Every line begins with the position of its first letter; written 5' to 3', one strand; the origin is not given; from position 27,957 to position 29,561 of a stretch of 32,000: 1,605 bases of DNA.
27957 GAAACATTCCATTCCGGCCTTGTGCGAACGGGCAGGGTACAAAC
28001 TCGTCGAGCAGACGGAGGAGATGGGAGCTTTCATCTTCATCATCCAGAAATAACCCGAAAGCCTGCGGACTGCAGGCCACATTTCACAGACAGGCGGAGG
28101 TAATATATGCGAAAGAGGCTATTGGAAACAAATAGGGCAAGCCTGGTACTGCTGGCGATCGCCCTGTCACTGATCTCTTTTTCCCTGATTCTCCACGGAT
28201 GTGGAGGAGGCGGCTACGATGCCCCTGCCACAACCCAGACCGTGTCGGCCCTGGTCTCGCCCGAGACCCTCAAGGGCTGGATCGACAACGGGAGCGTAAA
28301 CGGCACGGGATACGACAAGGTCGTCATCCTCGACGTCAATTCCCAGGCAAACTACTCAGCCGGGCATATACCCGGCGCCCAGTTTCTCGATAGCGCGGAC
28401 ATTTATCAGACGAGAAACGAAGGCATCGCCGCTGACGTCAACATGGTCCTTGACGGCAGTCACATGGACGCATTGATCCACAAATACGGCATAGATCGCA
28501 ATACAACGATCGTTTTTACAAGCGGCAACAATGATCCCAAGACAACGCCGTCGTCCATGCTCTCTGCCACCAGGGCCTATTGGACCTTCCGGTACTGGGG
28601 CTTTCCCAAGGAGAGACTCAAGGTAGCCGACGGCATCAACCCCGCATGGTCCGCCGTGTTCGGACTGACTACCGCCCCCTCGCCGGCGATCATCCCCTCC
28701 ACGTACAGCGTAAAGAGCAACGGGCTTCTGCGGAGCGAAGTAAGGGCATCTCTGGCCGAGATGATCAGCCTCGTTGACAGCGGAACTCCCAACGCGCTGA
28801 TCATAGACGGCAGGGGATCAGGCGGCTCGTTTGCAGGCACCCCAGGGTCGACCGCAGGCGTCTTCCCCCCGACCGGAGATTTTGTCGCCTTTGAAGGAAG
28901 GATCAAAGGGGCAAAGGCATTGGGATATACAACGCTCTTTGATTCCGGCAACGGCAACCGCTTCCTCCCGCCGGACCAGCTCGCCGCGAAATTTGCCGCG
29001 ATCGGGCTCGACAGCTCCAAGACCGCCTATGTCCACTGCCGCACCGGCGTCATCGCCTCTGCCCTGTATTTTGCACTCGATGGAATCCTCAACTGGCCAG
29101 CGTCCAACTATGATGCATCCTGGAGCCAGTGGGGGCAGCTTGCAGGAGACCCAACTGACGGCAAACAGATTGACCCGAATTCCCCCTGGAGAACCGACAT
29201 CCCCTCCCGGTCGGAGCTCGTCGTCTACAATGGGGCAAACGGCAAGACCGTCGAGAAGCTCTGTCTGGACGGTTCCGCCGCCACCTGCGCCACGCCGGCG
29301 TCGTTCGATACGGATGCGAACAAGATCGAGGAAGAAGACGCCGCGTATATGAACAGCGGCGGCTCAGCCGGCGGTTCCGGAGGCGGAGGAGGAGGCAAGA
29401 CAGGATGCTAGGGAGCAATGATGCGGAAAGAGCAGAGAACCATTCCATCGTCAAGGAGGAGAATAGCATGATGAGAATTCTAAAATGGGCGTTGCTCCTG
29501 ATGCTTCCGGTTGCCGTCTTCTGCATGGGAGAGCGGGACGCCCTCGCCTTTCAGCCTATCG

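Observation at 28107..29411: Periplasmic tandem-rhodanese lipoprotein carrying its own poly-glycine swinging arm with a terminal Cys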

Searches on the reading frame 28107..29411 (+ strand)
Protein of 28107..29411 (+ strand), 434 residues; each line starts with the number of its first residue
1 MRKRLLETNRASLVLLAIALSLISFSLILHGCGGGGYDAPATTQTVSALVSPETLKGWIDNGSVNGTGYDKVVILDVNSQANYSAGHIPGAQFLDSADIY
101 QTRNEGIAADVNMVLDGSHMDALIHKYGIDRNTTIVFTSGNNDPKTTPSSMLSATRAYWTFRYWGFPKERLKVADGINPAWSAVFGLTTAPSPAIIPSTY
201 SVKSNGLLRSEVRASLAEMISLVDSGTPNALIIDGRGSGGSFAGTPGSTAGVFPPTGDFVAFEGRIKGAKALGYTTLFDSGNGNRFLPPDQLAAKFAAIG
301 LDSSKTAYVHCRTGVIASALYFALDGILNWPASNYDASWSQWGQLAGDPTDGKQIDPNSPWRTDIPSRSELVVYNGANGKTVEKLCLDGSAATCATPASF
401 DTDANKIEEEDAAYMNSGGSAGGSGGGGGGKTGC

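Call 5: search_protein_families(library=pfam, proteins=[window:28107-29411:+], max_evalue=0.01)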
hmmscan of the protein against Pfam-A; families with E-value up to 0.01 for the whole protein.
window:28107-29411:+ (434 aa): 1 family
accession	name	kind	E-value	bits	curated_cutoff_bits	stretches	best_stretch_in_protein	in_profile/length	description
PF00581.25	Rhodanese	-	7.4e-12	46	22.2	2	65-152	15-81/102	Rhodanese-like domain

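Call 9: find_homologous_proteins(query=window:28107-29408:+, max_evalue=0.00001)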
Query window:28107-29408:+ (434 aa): 511 proteins with E <= 0.00001 among 8000 candidates; the best 120 are listed.
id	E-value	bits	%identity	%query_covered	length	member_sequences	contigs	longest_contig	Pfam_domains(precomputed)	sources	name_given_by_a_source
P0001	5.2e-271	917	94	96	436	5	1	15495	PF00581.26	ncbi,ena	-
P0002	5.5e-246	835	84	100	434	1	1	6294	PF00581.26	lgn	-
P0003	7.6e-244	827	83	100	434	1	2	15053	PF00581.26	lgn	-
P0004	5.2e-238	808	82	96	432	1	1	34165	PF00581.26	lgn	-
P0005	5.6e-234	795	79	96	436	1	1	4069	PF00581.26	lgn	-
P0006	1.9e-231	787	76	100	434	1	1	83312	PF00581.26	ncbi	ncbi:MAG: selenite/tellurite reduction operon rhodanese-like protein ExtH [Thermodesulfovibrionales 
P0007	4.3e-230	782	78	96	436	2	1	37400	PF00581.26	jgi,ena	-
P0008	7.4e-230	781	80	96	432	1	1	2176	PF00581.26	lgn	-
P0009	1.6e-229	780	78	100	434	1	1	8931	PF00581.26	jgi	-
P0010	9.7e-221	751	77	96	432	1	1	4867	PF00581.26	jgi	jgi:3-mercaptopyruvate sulfurtransferase SseA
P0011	9.5e-166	570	63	95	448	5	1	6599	PF00581.26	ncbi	-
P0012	1.1e-162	560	61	95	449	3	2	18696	PF00581.26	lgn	-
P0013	9.0e-137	475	70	71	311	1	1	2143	PF00581.26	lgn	-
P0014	4.2e-136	472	57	96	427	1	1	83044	PF00581.26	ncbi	-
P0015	1.7e-135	470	57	96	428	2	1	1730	PF00581.26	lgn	-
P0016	2.2e-135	470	55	89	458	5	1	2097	PF00581.26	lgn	-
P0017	2.2e-134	467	54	96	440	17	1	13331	PF00581.26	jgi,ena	-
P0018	3.8e-133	463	55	96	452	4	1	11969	PF00581.26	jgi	jgi:3-mercaptopyruvate sulfurtransferase SseA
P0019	9.7e-133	461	69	71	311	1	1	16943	PF00581.26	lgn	-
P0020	4.8e-132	459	56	96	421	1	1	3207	PF00581.26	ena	-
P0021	8.5e-132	458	54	96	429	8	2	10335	PF00581.26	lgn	-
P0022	9.0e-132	458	55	96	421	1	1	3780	PF00581.26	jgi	-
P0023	1.0e-131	458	55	96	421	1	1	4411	PF00581.26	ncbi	-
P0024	1.8e-131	457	58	86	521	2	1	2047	PF13205.13,PF00581.26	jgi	jgi:thiosulfate/3-mercaptopyruvate sulfurtransferase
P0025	2.7e-131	457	56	90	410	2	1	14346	PF00581.26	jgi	jgi:3-mercaptopyruvate sulfurtransferase SseA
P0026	3.2e-131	456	70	71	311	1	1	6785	PF00581.26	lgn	-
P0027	4.8e-131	456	58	86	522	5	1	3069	PF13205.13,PF00581.26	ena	-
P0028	1.3e-130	454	54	96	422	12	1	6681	PF00581.26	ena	-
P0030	2.9e-129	450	52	99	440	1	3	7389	PF00581.26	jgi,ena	-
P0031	5.0e-129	449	52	99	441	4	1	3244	PF00581.26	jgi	-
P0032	2.1e-128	447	55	85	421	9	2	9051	PF00581.26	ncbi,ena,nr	ncbi:MAG: selenite/tellurite reduction operon rhodanese-like protein ExtH [Nitrospiraceae bacterium]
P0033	2.7e-128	447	52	97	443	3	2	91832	PF00581.26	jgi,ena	-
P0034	1.2e-127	445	53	93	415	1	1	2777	PF00581.26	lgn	-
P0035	8.9e-127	442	52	92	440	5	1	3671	PF00581.26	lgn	-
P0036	4.0e-126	440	39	85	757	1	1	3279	PF00581.26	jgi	-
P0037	9.6e-126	438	56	86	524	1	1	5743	PF13205.13,PF00581.26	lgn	-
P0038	1.3e-125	438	55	85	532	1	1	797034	PF00581.26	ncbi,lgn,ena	-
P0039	2.2e-125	437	55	85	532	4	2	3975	PF00581.26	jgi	jgi:3-mercaptopyruvate sulfurtransferase SseA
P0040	4.2e-125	436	52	96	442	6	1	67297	PF00581.26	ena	-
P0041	1.2e-124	435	52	89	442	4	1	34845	PF00581.26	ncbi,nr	ncbi:MAG: selenite/tellurite reduction operon rhodanese-like protein ExtH [Nitrospiraceae bacterium]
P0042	4.0e-124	433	52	98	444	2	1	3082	PF00581.26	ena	-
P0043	8.9e-123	429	53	96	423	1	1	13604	PF00581.26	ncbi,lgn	-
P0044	1.2e-122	428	54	85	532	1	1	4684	PF00581.26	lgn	-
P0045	1.2e-122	428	55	83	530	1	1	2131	PF00581.26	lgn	-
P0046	2.0e-122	427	53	85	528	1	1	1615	PF00581.26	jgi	jgi:3-mercaptopyruvate sulfurtransferase SseA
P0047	2.9e-122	427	53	85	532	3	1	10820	PF00581.26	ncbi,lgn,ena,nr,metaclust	ncbi:MAG: hypothetical protein A2X58_06880 [Nitrospirae bacterium GWC2_56_14]|nr:MAG: hypothetical p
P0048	6.0e-122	426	52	93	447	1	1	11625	PF00581.26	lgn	-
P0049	1.6e-121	424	48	96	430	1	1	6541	PF00581.26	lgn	-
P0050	2.2e-121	424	52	95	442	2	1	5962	PF00581.26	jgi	jgi:thiosulfate/3-mercaptopyruvate sulfurtransferase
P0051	2.3e-121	424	49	96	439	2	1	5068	PF00581.26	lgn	-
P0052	5.8e-121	423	51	96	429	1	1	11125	PF00581.26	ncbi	ncbi:MAG: selenite/tellurite reduction operon rhodanese-like protein ExtH [Candidatus Deferrimicrobi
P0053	2.0e-120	421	66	65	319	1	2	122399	PF00581.26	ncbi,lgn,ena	-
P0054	3.3e-120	420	48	94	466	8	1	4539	PF00581.26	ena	-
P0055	1.4e-119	418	53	83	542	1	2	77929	PF00581.26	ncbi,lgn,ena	-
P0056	1.5e-119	418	47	96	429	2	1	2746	PF00581.26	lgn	-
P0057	4.2e-119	416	53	84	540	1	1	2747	PF00581.26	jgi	jgi:3-mercaptopyruvate sulfurtransferase SseA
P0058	6.0e-119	416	55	85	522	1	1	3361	PF13205.13,PF00581.26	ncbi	-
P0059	6.3e-119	416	52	84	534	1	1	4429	PF00581.26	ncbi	-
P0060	8.3e-119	415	49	94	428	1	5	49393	PF00581.26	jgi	jgi:3-mercaptopyruvate sulfurtransferase SseA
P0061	9.3e-119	415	54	85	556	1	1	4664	PF00581.26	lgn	-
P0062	1.4e-118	415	51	87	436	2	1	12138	PF00581.26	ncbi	-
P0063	1.7e-118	414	50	95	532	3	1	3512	PF00581.26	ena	-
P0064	2.0e-118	414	49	95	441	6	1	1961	PF00581.26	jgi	-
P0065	2.5e-118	414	51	85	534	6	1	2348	PF00581.26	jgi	-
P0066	2.8e-118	414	53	84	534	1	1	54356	PF00581.26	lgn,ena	-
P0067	6.4e-118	413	54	85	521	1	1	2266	PF13205.13,PF00581.26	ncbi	-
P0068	1.2e-117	412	50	85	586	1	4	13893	PF00581.26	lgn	-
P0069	3.4e-117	410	52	85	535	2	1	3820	PF00581.26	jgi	jgi:3-mercaptopyruvate sulfurtransferase SseA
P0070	7.4e-117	409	46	95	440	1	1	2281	PF00581.26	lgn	-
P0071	1.6e-116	408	49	87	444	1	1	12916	PF00581.26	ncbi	ncbi:MAG: selenite/tellurite reduction operon rhodanese-like protein ExtH [Candidatus Sulfobium sp.]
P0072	2.2e-116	408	52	86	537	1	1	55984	PF00581.26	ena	-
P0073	5.3e-116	406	53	94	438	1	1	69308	PF00581.26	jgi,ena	-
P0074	1.2e-115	405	47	95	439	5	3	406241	PF00581.26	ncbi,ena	-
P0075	2.1e-115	404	54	86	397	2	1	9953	PF00581.26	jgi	jgi:3-mercaptopyruvate sulfurtransferase SseA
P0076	2.2e-115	404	48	95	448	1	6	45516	PF00581.26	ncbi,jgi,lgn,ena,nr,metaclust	ncbi:MAG: hypothetical protein A2075_02275 [Geobacteraceae bacterium GWC2_58_44]|nr:MAG: hypothetica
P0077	3.1e-115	404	53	85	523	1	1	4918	PF13205.13,PF00581.26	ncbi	-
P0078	1.3e-114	402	47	89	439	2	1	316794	PF00581.26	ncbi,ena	-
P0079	1.4e-114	401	47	85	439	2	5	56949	PF00581.26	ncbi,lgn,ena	-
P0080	1.7e-114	401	52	82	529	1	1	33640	PF00581.26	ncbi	-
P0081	2.1e-114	401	53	82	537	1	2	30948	PF00581.26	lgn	-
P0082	3.5e-114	400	48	87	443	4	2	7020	PF00581.26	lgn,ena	-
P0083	4.6e-114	400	49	94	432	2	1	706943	PF00581.26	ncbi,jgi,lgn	ncbi:MAG TPA: selenite/tellurite reduction operon rhodanese-like protein ExtH [Candidatus Deferrimic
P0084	4.9e-114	400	53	79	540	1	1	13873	PF00581.26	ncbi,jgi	jgi:3-mercaptopyruvate sulfurtransferase SseA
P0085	4.9e-114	400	60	71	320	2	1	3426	PF00581.26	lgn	-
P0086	6.5e-114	399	47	95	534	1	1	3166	PF00581.26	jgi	jgi:3-mercaptopyruvate sulfurtransferase SseA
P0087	7.3e-114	399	50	85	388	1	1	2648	PF00581.26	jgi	-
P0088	9.8e-114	399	47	95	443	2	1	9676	PF00581.26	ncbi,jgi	ncbi:MAG: selenite/tellurite reduction operon rhodanese-like protein ExtH [Deltaproteobacteria bacte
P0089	3.5e-113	397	51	84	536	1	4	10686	PF00581.26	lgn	-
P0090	6.3e-113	396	52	79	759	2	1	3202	PF00581.26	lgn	-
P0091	1.5e-112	395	57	71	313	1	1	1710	PF00581.26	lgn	-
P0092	2.2e-112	394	47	96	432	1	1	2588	PF00581.26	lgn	-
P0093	3.6e-112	394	46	100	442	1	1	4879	PF00581.26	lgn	-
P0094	8.8e-112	392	47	93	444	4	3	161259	PF00581.26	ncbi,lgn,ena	-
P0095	1.2e-111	392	48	90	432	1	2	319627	PF00581.26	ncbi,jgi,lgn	ncbi:MAG: selenite/tellurite reduction operon rhodanese-like protein ExtH [Thermodesulfovibrionales 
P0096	1.7e-111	391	51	95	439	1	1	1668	PF00581.26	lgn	-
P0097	2.4e-111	391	47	87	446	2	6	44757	PF00581.26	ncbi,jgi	ncbi:MAG: selenite/tellurite reduction operon rhodanese-like protein ExtH [Candidatus Sulfobium sp.]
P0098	2.5e-111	391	52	86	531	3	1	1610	PF13205.13,PF00581.26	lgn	-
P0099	3.0e-111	391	47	96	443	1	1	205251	PF00581.26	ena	-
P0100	4.7e-111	390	62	65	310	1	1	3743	PF00581.26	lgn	-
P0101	8.4e-111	389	48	96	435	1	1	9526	PF00581.26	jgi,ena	-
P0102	1.5e-110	388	46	96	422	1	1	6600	PF00581.26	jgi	-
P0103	1.9e-110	388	48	96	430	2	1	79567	PF00581.26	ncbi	ncbi:MAG: selenite/tellurite reduction operon rhodanese-like protein ExtH [Nitrospirota bacterium]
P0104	4.0e-110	387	54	81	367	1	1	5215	PF00581.26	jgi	jgi:3-mercaptopyruvate sulfurtransferase SseA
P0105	1.0e-109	386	47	96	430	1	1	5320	PF00581.26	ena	-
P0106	1.2e-109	385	49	96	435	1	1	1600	PF00581.26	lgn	-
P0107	1.7e-109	385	51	85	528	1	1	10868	PF13205.13,PF00581.26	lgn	-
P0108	3.3e-109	384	59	69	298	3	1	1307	PF00581.26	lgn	-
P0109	3.9e-109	384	53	86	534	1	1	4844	PF00581.26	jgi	jgi:thiosulfate/3-mercaptopyruvate sulfurtransferase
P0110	5.5e-109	383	46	85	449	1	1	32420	PF00581.26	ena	-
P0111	7.0e-109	383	61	65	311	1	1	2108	PF00581.26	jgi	jgi:3-mercaptopyruvate sulfurtransferase SseA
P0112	1.7e-108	381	64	60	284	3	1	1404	PF00581.26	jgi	jgi:3-mercaptopyruvate sulfurtransferase SseA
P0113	1.4e-107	379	60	65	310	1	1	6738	PF00581.26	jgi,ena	-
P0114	1.9e-107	378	60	71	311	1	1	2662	PF00581.26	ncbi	ncbi:MAG: selenite/tellurite reduction operon rhodanese-like protein ExtH [Betaproteobacteria bacter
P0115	2.1e-107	378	59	68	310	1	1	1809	PF00581.26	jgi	jgi:thiosulfate/3-mercaptopyruvate sulfurtransferase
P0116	2.2e-107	378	61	65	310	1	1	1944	PF00581.26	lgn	-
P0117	2.2e-107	378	47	96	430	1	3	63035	PF00581.26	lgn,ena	-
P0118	3.3e-107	377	51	86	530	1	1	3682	PF13205.13,PF00581.26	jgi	jgi:thiosulfate/3-mercaptopyruvate sulfurtransferase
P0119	5.0e-107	377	58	71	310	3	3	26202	PF00581.26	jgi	jgi:3-mercaptopyruvate sulfurtransferase SseA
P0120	5.3e-107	377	45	96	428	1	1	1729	PF00581.26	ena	-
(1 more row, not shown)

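Call 13: search_protein_families(library=ncbifam, proteins=[window:28107-29411:+], max_evalue=0.01)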
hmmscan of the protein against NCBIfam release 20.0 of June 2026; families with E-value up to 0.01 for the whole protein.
window:28107-29411:+ (434 aa): 3 families
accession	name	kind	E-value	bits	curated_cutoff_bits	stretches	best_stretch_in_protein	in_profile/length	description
NF040901.1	SeO3_TeO2_ExtH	equivalog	1.8e-94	317.2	200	1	13-414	5-430/430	selenite/tellurite reduction operon rhodanese-like protein ExtH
NF008557.0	PRK11493.1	equivalog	6.8e-12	45.1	250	1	78-346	37-273/281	3-mercaptopyruvate sulfurtransferase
NF005902.0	PRK07878.1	equivalog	0.0095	14.9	647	0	41-101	280-333/392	adenylyltransferase/sulfurtransferase MoeZ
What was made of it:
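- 28107..29411 (+): extH: outer-membrane-type lipoprotein, tandem rhodanese, 434 aa, with a C-terminal Cys-tipped arm. NCBIfam NF040901 ExtH, 317 bits against a cut-off of 200 (call 13).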

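Call 21: search_protein_representatives(protein=window:28107-29408:+)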
Query: 434 residues. Proteins with E-value up to 0.001 (for the whole library): 2293; up to 1e-10: 413; up to 1e-30: 126. The best 150 are listed.
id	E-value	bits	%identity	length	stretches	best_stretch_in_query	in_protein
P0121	3.9e-126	437.9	42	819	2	40-425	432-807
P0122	1.3e-123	429.6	42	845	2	37-421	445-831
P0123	1.3e-121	423.0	41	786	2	22-376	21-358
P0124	1.8e-121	422.6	41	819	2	38-417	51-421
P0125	5.3e-121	421.0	41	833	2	37-431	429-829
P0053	6.3e-121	420.8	67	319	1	9-310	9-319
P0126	1.3e-120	419.8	53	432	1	3-424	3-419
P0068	3.7e-118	411.7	53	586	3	144-377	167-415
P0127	5.3e-116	404.5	40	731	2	19-377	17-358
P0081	6.7e-115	400.9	56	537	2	30-378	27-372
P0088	3.1e-114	398.7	50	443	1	22-434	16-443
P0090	2.0e-113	396.0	54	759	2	12-346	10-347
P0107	5.3e-110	384.8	57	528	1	42-399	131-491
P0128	1.6e-101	356.9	54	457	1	27-430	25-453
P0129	6.1e-97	341.7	49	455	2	9-391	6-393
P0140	2.6e-76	273.7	40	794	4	39-236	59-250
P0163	2.1e-59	218.1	41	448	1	8-434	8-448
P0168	6.7e-58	213.1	40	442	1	1-434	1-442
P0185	2.0e-50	188.4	42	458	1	11-434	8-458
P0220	8.8e-35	136.9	39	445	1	38-434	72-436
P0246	2.1e-28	115.9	39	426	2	42-241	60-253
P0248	1.5e-27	113.0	38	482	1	47-430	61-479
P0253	1.4e-26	109.9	33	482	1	95-431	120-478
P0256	6.6e-26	107.7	35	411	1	32-416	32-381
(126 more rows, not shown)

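Call 26: find_related_loci(query=A1, collection=genome_contigs, flank=10000)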
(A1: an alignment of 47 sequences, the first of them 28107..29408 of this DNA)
Query A1 (434 aa) in genome_contigs; peptide patterns used: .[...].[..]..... (x = any residue, [..] = any of these).
193 stretches matched a pattern; 164 encode a relative of the query (tblastn E <= 1e-3); the best 80 are kept; 79 distinct loci.
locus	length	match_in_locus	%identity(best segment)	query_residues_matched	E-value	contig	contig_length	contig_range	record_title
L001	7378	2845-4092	94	1-416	0e+0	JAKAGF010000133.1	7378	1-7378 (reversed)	MAG: Nitrospirae bacterium isolate WY2.bin147 NODE_17903_length_7378_cov_3.283271, whole genome shotgun sequence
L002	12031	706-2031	63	2-424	1e-172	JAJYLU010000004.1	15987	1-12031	MAG: Nitrospirae bacterium isolate DBS2-1.bin90 NODE_6630_length_15987_cov_1.137768, whole genome shotgun sequence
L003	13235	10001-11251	61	30-417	6e-157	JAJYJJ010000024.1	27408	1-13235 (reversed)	MAG: Nitrospirae bacterium isolate DBS2-1.bin158 NODE_2961_length_27408_cov_4.603754, whole genome shotgun sequence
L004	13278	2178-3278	60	9-375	4e-146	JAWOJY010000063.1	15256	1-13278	MAG: Nitrospirota bacterium isolate bin_109_1 c_000009412631, whole genome shotgun sequence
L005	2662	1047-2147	60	2-375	1e-150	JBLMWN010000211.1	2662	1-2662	MAG: Betaproteobacteria bacterium isolate MAG281 PRJNA957066_bin7_renamed_243, whole genome shotgun sequence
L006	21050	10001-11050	59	27-375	2e-135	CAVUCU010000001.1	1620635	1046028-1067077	MAG: Nitrospirota bacterium isolate MFD05442.bin.1.86 genome assembly, contig: contig_11041, whole genome shotgun sequen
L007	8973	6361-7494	55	45-415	7e-130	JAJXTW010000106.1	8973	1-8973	MAG: Nitrospirae bacterium isolate BP4.bin67 NODE_11054_length_8973_cov_1.222813, whole genome shotgun sequence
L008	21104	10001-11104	57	2-375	1e-126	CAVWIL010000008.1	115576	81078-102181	MAG: Nitrospirota bacterium isolate MFD02199.bin.2.179 genome assembly, contig: contig_3316, whole genome shotgun sequen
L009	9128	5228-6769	53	6-416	6e-123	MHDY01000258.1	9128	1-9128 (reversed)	MAG: Nitrospirae bacterium GWC2_56_14 gwc2_scaffold_9903, whole genome shotgun sequence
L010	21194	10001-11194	52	28-415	4e-122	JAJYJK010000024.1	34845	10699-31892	MAG: Nitrospirae bacterium isolate DBS2-1.bin159 NODE_2052_length_34845_cov_3.903393, whole genome shotgun sequence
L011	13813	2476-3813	48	27-434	1e-118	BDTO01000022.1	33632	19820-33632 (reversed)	Bacterium BMS3Bbin05 DNA, contig: NODE_25, whole genome shotgun sequence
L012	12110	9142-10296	51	37-415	4e-117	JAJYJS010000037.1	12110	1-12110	MAG: Nitrospirae bacterium isolate DBS2-1.bin166 NODE_9959_length_12110_cov_11.904281, whole genome shotgun sequence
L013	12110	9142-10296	51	37-415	4e-117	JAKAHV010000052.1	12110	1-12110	MAG: Nitrospirae bacterium isolate WY3.bin132 NODE_9540_length_12110_cov_2.289160, whole genome shotgun sequence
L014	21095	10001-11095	53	16-375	9e-114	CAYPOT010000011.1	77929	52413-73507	MAG TPA_asm: uncultured Nitrospiraceae bacterium isolate ERP113451_co1_289 genome assembly, contig: NODE_195_length_7792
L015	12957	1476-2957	53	34-417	8e-113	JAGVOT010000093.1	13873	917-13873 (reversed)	MAG: Nitrospirae bacterium isolate DeMMO3_8 c_000000021232, whole genome shotgun sequence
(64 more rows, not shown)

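Call 44: predict_structure(alignment_id=A1)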
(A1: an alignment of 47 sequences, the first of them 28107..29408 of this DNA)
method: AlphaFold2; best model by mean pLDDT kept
length: 434 residues; sequences in the alignment: 47
mean_pLDDT: 90.9   pTM: 0.87
mean pLDDT of the five models: 90.9, 89.6, 88.8, 88.0, 88.0
residues with pLDDT >= 90: 344; 70-90: 51; 50-70: 20; < 50: 19
segments of 3 or more residues with pLDDT < 50: 33-35, 420-434
pLDDT, mean of each block of 10 residues (from residue 1): 63 87 73 54 93 98 94 98 97 97 94 97 97 96 91 98 96 98 98 94 93 97 93 97 97 92 98 97 96 98 98 97 98 97 93 91 97 96 89 86 90 83 42 36
secondary structure, 60 per line:
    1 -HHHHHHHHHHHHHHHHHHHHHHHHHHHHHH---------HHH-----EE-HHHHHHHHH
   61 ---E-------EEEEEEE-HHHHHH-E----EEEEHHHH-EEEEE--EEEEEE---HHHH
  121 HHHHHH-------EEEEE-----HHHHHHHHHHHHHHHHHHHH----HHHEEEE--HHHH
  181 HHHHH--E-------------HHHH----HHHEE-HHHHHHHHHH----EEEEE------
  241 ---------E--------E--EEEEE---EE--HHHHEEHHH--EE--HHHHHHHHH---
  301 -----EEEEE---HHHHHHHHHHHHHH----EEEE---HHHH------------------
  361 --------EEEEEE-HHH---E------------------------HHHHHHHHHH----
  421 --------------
elements in order: H2-31 H52-60 E72-78 H80-85 E92-95 H96-99 E101-105 E108-113 H117-126 E134-138 H144-163 E171-174 H177-185 H202-205 H216-225 E230-234 E262-266 H274-277 H289-297 E306-310 H314-327 E332-335 H339-342 E369-374 H407-416
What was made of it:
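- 28107..29411 (+): AF2 model with mean pLDDT 90.9 (call 44).
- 28107..28202 (+): Signal peptide and lipobox (ILHG-C32), followed by a Gly-rich N-terminal tether (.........). The model has a helix at 2-31 (call 44).
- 29142..29318 (+): Family-specific extension (about residues 346-404) packed on the core. It contains the clade-specific C386/C394 pair. pLDDT 86-97 (call 44).
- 29319..29354 (+): Conserved acidic helix N405-K-I-E-E-E-D411-A-A-Y414-M-N (family motif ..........) at the base of the arm. The model has a helix at 407-416 (call 44).
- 29355..29408 (+): Flexible arm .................-C434; Cys434 codon at 29406-29408, stop at 29409-29411. Residues 420-434 have pLDDT below 50 (call 44).
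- Disorder: residues 420-434 are disordered behind a confident helix at 407-416 (call 44).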
